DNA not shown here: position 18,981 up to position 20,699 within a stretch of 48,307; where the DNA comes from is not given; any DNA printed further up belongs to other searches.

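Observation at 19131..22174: Three paralogous 15-haem cytochromes with conserved non-canonical first (CX4CH) and last (CX3CH) motifs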

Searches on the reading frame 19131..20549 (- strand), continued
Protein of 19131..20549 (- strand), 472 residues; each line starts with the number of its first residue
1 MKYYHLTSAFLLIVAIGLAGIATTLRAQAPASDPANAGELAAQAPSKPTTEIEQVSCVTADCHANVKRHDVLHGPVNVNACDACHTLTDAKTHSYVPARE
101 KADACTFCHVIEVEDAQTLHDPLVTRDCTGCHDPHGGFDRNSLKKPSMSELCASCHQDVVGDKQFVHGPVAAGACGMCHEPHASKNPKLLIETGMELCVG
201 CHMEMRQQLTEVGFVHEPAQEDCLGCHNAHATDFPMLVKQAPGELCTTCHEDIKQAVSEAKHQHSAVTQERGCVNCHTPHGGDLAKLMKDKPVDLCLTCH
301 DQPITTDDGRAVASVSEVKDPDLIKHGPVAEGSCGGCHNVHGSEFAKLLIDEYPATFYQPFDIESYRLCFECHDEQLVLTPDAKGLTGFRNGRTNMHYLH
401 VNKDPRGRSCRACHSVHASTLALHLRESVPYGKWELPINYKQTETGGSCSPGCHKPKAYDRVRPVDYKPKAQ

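Call 22: find_related_loci(query=A2, collection=genome_contigs, flank=10000)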
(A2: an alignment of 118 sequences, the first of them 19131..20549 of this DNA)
Query A2 (472 aa) in genome_contigs; peptide patterns used: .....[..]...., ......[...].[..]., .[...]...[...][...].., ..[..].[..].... (x = any residue, [..] = any of these).
600 stretches matched a pattern (row limit reached: there are more); 541 encode a relative of the query (tblastn E <= 1e-3); the best 80 are kept; 78 distinct loci.
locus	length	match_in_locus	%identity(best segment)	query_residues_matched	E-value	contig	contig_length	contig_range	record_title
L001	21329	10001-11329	57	6-465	5e-178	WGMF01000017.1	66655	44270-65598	MAG: Phycisphaera sp. isolate RI_382 c_000000054559, whole genome shotgun sequence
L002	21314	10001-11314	53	44-472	1e-156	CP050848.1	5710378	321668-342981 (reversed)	Planctomycetales bacterium ZRK34 chromosome, complete genome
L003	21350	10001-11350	49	11-470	5e-154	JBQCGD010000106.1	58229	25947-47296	MAG: Phycisphaerae bacterium isolate bin242 k141_3106304, whole genome shotgun sequence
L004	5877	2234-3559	50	9-465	2e-151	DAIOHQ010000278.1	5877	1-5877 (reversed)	MAG TPA_asm: Tepidisphaeraceae bacterium isolate CTOTU41298 NODE_10754_length_5877_cov_5.874098, whole genome shotgun se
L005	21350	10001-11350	49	11-467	1e-147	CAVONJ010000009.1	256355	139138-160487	MAG: uncultured Planctomycetota bacterium isolate MFD09779.bin.2.93 genome assembly, contig: contig_38560, whole genome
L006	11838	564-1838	47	45-465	8e-142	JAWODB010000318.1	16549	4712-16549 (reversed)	MAG: Phycisphaerae bacterium isolate BLK5-1.bin.98 k191_1800606, whole genome shotgun sequence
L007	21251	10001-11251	50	46-467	7e-140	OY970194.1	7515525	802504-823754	MAG: Sedimentisphaerales bacterium isolate MFD00905.bin.c.1 genome assembly, chromosome: 1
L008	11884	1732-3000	49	47-465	1e-139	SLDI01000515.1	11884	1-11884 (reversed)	MAG: Phycisphaeraceae bacterium isolate CSSed162cmB_538 CSSed16-2cmB-18420, whole genome shotgun sequence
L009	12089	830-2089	50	47-467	3e-139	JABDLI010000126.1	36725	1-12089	MAG: Phycisphaerales bacterium isolate SS_bin_71 k127_1670080, whole genome shotgun sequence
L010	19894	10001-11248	47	47-467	9e-135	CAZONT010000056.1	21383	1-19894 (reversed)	MAG TPA_asm: uncultured Planctomycetaceae bacterium isolate SRP292972_co2_73 genome assembly, contig: NODE_2299_length_2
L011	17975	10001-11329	48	6-467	4e-145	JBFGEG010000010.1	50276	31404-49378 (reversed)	MAG: Phycisphaerales bacterium isolate Mix_sand02.2020.12.D.74 k141_3476319_length_50276_cov_13.2610, whole genome shotg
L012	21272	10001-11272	47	48-469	1e-129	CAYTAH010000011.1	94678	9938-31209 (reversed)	MAG TPA_asm: uncultured Phycisphaeraceae bacterium isolate binchicken_co235_23 genome assembly, contig: NODE_511_length_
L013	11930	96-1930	45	48-467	2e-128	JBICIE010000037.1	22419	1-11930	MAG: Phycisphaerales bacterium JB039 k141_123347, whole genome shotgun sequence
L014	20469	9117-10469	45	10-467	2e-127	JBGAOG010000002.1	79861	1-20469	MAG: Phycisphaerales bacterium isolate MAG_AAO_AS.2 AAOAS-2_NODE_2_length_79861_cov_5.017595, whole genome shotgun seque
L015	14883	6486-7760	45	48-471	8e-127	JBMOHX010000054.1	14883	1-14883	MAG: Phycisphaerales bacterium isolate Deming_bin.377 contig11203, whole genome shotgun sequence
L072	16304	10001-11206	37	51-461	3e-97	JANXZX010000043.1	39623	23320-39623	MAG: Geobacteraceae bacterium isolate GL140_5_metabat_114 GL140_5_k141_1836846, whole genome shotgun sequence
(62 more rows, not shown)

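Call 29: predict_structure(alignment_id=A2)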
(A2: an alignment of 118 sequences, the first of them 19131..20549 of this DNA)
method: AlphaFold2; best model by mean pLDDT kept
length: 472 residues; sequences in the alignment: 118
mean_pLDDT: 91.3   pTM: 0.78
mean pLDDT of the five models: 91.3, 90.5, 90.2, 88.0, 88.0
residues with pLDDT >= 90: 380; 70-90: 65; 50-70: 21; < 50: 6
segments of 3 or more residues with pLDDT < 50: 27-30
pLDDT, mean of each block of 10 residues (from residue 1): 72 76 52 51 82 90 90 94 95 95 92 95 96 95 94 96 97 96 97 96 97 97 97 97 96 97 93 96 97 96 93 95 94 93 95 89 93 94 92 96 93 93 90 88 94 89 94 80
secondary structure, 60 per line:
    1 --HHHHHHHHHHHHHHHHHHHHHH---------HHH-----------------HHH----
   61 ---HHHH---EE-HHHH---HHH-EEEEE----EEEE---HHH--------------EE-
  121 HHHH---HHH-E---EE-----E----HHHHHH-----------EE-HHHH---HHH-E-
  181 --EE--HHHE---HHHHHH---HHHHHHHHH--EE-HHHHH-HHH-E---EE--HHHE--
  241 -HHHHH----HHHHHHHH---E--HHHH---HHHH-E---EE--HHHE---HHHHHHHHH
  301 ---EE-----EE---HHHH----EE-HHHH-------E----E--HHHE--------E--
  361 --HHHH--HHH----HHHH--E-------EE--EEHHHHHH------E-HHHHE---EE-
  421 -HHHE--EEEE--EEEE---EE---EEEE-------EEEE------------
elements in order: H3-24 H64-67 H74-77 E85-89 E94-97 H121-124 H148-153 H168-171 H194-199 H203-211 H217-221 H242-246 H251-258 H265-268 H272-275 H292-300 H316-319 H327-330 H363-366 H376-379 H396-401 H410-413 E428-431 E434-437 E446-449 E457-460

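Call 32: fold_search(model_id=the predicted structure, library=pdb)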
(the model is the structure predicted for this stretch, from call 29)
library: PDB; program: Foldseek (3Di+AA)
matches with E <= 10: 93; with E <= 0.001: 1
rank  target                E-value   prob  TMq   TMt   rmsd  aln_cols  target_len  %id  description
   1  6r2q_A                1.5e-07  1.00  0.37  0.61   6.8       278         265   26  Structure of the Mtr complex (released 2020-04-22)
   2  6g2h_D                8.2e-01  0.35  0.07  0.02   7.0        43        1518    9  Filament of acetyl-CoA carboxylase and BRCT domains of BRCA1 (ACC-BRCT) core at 4.6 A resolution (released 2018-06-13)
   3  8s9p_A                3.2e+00  0.12  0.06  0.15  11.1        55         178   14  1:1:1 agrin/LRP4/MuSK complex (released 2023-05-17)
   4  8xl2_C                3.4e+00  0.18  0.07  0.02   8.8        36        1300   11  Human acetyl-CoA carboxylase 1 filament in complex with acetyl-CoA (ACC1-inact) (released 2024-10-23)
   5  3j7o_H                3.6e+00  0.10  0.06  0.14  10.0        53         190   23  Structure of the mammalian 60S ribosomal subunit (released 2014-09-03)
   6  2l3s_MODEL_1_A        3.6e+00  0.04  0.05  0.10  10.2        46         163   20  Structure of the autoinhibited Crk (released 2010-12-08)
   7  6g2h_A                4.1e+00  0.11  0.06  0.04   7.6        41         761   10  Filament of acetyl-CoA carboxylase and BRCT domains of BRCA1 (ACC-BRCT) core at 4.6 A resolution (released 2018-06-13)
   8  2a5h_B                4.1e+00  0.06  0.05  0.05   9.3        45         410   22  2.1 Angstrom X-ray crystal structure of lysine-2,3-aminomutase from Clostridium subterminale SB4, with Michaelis analo (released 2005-10-04)
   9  5ih2_B                4.6e+00  0.05  0.05  0.27  10.8        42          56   19  Structure, thermodynamics, and the role of conformational dynamics in the interactions between the N-terminal SH3 doma (released 2016-06-29)
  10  2pqa_A                4.6e+00  0.03  0.04  0.14  11.6        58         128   12  Crystal Structure of Full-length Human RPA 14/32 Heterodimer (released 2007-11-13)
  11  3v64_A                4.9e+00  0.15  0.06  0.15   7.3        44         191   18  Crystal Structure of agrin and LRP4 (released 2012-04-25)
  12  8xl1_A                4.9e+00  0.15  0.07  0.02   8.8        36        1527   11  Core region of the human acetyl-CoA carboxylase 1 filament in complex with acetyl-CoA (ACC1-inact) (released 2024-10-23)
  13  6g2i_A                4.9e+00  0.15  0.06  0.02   2.9        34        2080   12  Filament of acetyl-CoA carboxylase and BRCT domains of BRCA1 (ACC-BRCT) at 5.9 A resolution (released 2018-06-13)
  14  1pz9_A                5.2e+00  0.14  0.06  0.15   7.3        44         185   16  Modulation of agrin function by alternative splicing and Ca2+ binding (released 2004-04-13)
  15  6bzq_A                5.5e+00  0.14  0.05  0.05   2.0        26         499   12  Crystal structure of halogenase PltM in complex with FAD (released 2019-03-20)
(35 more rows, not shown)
